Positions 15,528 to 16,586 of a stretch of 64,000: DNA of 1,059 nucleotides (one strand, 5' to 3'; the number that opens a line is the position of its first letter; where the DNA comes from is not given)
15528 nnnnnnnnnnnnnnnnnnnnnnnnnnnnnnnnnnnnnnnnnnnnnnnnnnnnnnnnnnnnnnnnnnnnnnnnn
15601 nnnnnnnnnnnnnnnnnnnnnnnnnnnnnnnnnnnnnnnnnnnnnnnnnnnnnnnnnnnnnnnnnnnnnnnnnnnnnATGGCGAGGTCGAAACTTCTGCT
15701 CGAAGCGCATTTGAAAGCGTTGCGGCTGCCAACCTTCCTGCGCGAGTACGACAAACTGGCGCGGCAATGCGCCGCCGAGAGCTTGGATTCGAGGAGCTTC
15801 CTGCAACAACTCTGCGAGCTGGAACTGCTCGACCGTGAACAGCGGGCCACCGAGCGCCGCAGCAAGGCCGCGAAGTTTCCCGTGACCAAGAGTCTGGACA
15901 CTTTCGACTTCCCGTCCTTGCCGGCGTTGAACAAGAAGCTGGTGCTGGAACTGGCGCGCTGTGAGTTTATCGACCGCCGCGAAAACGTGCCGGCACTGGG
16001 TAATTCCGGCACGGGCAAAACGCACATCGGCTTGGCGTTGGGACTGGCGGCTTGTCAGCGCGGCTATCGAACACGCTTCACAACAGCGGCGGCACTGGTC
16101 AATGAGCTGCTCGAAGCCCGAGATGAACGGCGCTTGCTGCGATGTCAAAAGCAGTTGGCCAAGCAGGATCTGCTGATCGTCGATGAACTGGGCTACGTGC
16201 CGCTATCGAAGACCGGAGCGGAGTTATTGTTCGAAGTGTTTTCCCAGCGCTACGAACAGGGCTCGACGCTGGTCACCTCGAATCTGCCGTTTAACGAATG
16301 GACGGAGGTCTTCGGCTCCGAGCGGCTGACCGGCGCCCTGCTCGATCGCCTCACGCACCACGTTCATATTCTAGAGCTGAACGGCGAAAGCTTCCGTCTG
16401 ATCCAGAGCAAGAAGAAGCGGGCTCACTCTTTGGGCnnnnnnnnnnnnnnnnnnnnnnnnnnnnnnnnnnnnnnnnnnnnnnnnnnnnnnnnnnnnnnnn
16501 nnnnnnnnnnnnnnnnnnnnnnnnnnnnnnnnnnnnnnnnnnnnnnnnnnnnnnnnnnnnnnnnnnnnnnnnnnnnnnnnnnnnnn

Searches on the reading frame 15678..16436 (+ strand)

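Call 16: search_protein_families(library=ncbifam, proteins=[window:15678-16436:+])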
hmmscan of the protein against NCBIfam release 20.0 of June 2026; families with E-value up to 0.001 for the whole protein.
window:15678-16436:+ (253 aa): 12 families
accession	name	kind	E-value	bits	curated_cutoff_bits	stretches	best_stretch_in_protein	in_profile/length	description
NF038214.1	IS21_help_AAA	equivalog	1.1e-83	280.4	200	1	12-241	1-230/232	IS21-like element helper ATPase IstB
NF006616.1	PRK09183.1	subfamily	1.1e-66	224.7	300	1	10-246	9-247/253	IS21-like element helper ATPase IstB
NF005098.0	PRK06526.1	subfamily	8.4e-64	215.5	296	1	12-244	20-252/266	transposase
NF006038.0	PRK08181.1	subfamily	2.7e-50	171.1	317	1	9-246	14-252/271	transposase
NF005304.0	PRK06835.1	equivalog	7.2e-15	54.9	215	1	97-248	179-328/330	ATP-binding protein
NF005992.0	PRK08116.1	subfamily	3.1e-13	49.5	189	1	107-249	120-261/269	hypothetical protein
TIGR00362.1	DnaA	equivalog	2.6e-08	33.4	343.9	1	108-200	144-238/437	chromosomal replication initiator protein DnaA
NF009043.0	PRK12377.1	subfamily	2e-07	30.9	389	1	107-241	107-239/248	ATP-binding protein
NF001154.0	PRK00149.3-3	equivalog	7.7e-06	25.1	410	1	108-199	157-252/462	chromosomal replication initiator protein DnaA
NF040713.1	ZapE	equivalog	8.8e-05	21.9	140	1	106-248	57-203/344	cell division protein ZapE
TIGR03420.1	DnaA_homol_Hda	equivalog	9.3e-05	22.1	194.8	1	84-201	21-129/226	DnaA regulatory inactivator Hda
NF005931.1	PRK07952.1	equivalog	0.00011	21.8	357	1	108-240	106-238/246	replicative helicase loader DnaC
